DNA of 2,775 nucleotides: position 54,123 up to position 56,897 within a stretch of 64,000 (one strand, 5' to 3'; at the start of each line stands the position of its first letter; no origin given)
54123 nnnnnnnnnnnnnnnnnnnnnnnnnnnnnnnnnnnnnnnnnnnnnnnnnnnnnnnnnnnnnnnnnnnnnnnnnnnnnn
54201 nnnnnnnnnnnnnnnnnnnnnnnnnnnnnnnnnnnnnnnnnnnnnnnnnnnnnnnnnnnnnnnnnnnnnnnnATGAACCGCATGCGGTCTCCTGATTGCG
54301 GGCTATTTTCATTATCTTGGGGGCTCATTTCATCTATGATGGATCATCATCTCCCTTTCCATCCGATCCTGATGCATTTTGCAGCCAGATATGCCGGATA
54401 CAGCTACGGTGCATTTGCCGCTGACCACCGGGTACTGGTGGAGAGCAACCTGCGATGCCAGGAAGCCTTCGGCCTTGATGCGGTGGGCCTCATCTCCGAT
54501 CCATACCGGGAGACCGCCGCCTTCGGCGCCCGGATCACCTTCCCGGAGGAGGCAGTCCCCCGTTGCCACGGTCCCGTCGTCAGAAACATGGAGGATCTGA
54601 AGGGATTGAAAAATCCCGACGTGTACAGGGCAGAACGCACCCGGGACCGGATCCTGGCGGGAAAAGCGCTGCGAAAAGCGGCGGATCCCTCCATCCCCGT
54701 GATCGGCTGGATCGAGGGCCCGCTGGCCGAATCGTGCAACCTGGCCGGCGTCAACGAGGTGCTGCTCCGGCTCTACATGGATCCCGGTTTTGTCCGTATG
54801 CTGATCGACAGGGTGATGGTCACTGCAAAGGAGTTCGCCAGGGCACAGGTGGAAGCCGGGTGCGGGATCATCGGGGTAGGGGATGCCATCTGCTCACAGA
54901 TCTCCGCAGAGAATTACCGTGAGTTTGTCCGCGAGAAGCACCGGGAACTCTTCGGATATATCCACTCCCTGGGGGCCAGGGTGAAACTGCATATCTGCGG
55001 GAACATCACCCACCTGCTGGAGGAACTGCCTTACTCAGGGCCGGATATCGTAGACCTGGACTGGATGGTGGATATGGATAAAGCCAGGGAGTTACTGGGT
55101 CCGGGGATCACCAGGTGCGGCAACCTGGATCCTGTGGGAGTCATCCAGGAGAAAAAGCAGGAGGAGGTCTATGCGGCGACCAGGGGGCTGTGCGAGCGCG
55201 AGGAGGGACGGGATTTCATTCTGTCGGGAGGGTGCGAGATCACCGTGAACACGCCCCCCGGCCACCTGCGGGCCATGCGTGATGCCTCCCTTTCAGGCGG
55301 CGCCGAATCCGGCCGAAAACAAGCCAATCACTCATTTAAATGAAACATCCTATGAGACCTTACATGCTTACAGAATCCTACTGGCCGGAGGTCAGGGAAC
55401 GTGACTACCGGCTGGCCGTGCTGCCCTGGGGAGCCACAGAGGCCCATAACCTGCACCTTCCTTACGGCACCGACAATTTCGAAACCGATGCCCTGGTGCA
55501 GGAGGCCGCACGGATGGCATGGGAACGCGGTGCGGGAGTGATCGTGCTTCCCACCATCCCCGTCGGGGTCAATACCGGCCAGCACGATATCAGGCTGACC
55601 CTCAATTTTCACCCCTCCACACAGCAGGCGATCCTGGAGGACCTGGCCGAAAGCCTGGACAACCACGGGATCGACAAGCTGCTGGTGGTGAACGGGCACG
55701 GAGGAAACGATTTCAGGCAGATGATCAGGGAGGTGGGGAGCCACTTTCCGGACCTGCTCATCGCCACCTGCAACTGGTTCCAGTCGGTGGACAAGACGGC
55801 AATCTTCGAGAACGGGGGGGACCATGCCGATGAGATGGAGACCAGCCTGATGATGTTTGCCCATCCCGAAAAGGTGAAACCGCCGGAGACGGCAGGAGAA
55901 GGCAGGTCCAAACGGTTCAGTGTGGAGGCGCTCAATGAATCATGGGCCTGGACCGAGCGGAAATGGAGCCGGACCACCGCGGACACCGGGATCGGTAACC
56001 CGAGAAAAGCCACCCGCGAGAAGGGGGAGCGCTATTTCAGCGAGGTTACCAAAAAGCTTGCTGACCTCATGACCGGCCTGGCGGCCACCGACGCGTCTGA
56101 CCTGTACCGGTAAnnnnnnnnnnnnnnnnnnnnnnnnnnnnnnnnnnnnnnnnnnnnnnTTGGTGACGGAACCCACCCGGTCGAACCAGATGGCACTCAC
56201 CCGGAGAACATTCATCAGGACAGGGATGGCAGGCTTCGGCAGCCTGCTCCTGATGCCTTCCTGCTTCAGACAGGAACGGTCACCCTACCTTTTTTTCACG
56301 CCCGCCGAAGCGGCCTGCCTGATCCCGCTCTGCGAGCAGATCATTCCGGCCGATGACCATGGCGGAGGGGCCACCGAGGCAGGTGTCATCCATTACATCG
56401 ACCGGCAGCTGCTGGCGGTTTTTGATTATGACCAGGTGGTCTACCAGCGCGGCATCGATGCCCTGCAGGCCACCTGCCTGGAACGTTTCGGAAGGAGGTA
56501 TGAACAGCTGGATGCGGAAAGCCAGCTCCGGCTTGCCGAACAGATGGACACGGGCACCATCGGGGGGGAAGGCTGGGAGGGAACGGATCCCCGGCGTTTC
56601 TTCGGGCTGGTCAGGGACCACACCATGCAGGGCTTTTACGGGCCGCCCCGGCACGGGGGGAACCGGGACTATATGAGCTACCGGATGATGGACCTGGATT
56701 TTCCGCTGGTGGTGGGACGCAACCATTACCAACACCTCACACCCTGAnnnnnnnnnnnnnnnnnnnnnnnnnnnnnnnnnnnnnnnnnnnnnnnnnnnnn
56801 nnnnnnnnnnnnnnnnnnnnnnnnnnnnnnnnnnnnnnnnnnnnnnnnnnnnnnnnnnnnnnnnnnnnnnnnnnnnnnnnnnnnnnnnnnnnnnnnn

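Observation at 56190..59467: GMC dehydrogenase complex with a nine-heme NapC/NrfH-like cytochrome as electron exit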

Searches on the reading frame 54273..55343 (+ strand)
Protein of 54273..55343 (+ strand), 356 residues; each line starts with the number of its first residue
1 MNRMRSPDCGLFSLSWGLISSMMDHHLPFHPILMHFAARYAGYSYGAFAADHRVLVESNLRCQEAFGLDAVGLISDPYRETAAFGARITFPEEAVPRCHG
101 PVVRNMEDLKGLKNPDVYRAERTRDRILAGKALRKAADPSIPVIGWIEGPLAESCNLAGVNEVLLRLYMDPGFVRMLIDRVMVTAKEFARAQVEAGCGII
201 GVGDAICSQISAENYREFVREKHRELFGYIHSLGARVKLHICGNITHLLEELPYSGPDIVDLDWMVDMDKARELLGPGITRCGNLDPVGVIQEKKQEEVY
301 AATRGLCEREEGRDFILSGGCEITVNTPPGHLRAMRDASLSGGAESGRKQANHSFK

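Call 3: search_protein_families(library=pfam, proteins=[window:54273-55343:+], max_evalue=0.01)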
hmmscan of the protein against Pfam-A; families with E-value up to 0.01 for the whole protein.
window:54273-55343:+ (356 aa): 1 family
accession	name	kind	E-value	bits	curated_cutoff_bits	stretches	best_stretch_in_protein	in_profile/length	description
PF01208.23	URO-D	-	1.5e-55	189.1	23.9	1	32-338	29-342/346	Uroporphyrinogen decarboxylase (URO-D)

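Call 4: search_protein_families(library=ncbifam, proteins=[window:54273-55343:+], max_evalue=0.01)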
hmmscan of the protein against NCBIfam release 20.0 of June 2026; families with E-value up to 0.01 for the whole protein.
window:54273-55343:+ (356 aa): 5 families
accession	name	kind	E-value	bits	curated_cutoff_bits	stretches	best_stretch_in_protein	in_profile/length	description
TIGR01463.1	mtaA_cmuA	subfamily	8.1e-36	124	235.4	1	60-338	57-334/340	MtaA/CmuA family methyltransferase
NF004889.0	PRK06252.1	subfamily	2.1e-35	122.4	244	1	60-338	58-332/340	methylcobalamin:coenzyme M methyltransferase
NF041608.1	methylcob_mtaseMtbA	equivalog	5.3e-26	91.5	600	1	66-337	64-332/339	methylcobamide:CoM methyltransferase MtbA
TIGR01464.1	hemE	equivalog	5.9e-25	88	302.95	1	51-336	45-333/338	uroporphyrinogen decarboxylase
NF040654.1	MtaA_Meth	equivalog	3.4e-24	85.4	400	1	64-338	59-331/337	methylcobamide:CoM methyltransferase MtaA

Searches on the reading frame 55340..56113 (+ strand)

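Call 3: search_protein_families(library=pfam, proteins=[window:55340-56113:+], max_evalue=0.01)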
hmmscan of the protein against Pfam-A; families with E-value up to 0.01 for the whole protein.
window:55340-56113:+ (257 aa): 1 family
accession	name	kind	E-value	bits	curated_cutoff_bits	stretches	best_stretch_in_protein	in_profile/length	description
PF02633.19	Creatininase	-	5.7e-59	199.9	31.3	1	12-243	2-237/238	Creatinine amidohydrolase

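Call 4: search_protein_families(library=ncbifam, proteins=[window:55340-56113:+], max_evalue=0.01)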
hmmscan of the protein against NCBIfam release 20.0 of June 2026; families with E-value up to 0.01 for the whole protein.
window:55340-56113:+ (257 aa): 3 families
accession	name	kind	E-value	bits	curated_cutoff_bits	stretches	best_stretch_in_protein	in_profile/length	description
TIGR03964.1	mycofact_creat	equivalog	5.2e-20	72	172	1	10-249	1-222/228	mycofactocin biosynthesis peptidyl-dipeptidase MftE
TIGR04448.1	creatininase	equivalog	5.9e-18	65.4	235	1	15-244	4-242/246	creatininase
NF041098.2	diketo_inos_hlase_IolN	equivalog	6.5e-08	32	245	1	21-181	22-187/307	3-dehydro-scyllo-inosose hydrolase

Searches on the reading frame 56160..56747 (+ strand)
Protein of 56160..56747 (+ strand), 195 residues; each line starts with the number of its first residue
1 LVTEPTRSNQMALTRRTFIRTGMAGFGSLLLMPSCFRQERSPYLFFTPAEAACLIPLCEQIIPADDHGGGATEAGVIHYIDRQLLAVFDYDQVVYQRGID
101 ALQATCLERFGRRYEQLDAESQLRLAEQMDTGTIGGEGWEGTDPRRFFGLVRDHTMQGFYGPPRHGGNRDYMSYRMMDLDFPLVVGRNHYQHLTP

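Call 3: search_protein_families(library=pfam, proteins=[window:56160-56747:+], max_evalue=0.01)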
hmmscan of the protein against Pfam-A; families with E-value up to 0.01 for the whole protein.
window:56160-56747:+ (195 aa): 1 family
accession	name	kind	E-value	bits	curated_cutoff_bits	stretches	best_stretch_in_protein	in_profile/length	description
PF13618.11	Gluconate_2-dh3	-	4.5e-25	89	23.4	1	49-177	2-131/135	Gluconate 2-dehydrogenase subunit 3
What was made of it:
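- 56190..56747 (+): Small subunit (185 aa from ATG 56190; the mechanical ORF starts at TTG 56160): Gluconate_2-dh3 family, Tat-exported, predicted lipoprotein 'hitchhiker' carrier for the flavoprotein. PF13618 E 4.5e-25 (call 3).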

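Call 4: search_protein_families(library=ncbifam, proteins=[window:56160-56747:+], max_evalue=0.01)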
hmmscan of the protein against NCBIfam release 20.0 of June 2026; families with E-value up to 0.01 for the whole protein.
window:56160-56747:+ (195 aa): 0 families

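Call 50: search_solved_structures(query=window:56190-56747:+, max_evalue=10, show_alignments=1)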
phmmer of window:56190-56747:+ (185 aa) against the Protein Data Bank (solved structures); distinct sequences matched with E-value up to 10: 0.

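Call 52: search_solved_structures(query=A4, max_evalue=10, show_alignments=2)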
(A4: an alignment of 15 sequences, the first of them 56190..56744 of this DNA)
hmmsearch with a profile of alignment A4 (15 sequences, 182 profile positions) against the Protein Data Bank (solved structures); distinct sequences matched with E-value up to 10: 6.
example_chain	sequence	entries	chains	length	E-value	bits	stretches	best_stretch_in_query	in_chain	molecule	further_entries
8i6v_D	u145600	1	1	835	0.26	14.1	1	54-142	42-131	Vacuolar transporter chaperone 3 complex subunit 3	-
7ytj_E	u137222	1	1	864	0.27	14.1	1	54-142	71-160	Vacuolar transporter chaperone 3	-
9sob_J32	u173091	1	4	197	0.47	13.3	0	78-149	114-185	Nuclear pore complex protein NUP62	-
9hlo_B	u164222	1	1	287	0.62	12.9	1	87-133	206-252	Abortive infection protein AbiGII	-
8vsj_C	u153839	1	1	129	1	12.2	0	61-116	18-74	Superantigen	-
9sob_J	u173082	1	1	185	1.9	11.3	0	78-146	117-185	Nuclear pore complex protein NUP62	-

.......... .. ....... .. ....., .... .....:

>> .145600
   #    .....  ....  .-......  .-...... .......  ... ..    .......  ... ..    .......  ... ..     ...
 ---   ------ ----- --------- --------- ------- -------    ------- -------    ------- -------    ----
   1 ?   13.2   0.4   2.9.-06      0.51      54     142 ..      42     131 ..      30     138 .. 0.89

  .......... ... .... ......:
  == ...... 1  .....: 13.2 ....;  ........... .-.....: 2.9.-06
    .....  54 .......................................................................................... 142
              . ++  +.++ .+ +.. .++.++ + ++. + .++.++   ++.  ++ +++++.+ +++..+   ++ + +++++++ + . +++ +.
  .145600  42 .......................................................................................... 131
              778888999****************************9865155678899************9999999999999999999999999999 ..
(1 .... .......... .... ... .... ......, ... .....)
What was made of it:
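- On FADGDH/FDH-type flavoprotein-cytochrome dehydrogenase complexes: There was no sequence-level match to the solved gamma subunit (calls 50, 52).
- Tried and rejected: PDB sequence searches with the small subunit, alone and as a 15-sequence profile, found no relative (calls 50, 52).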
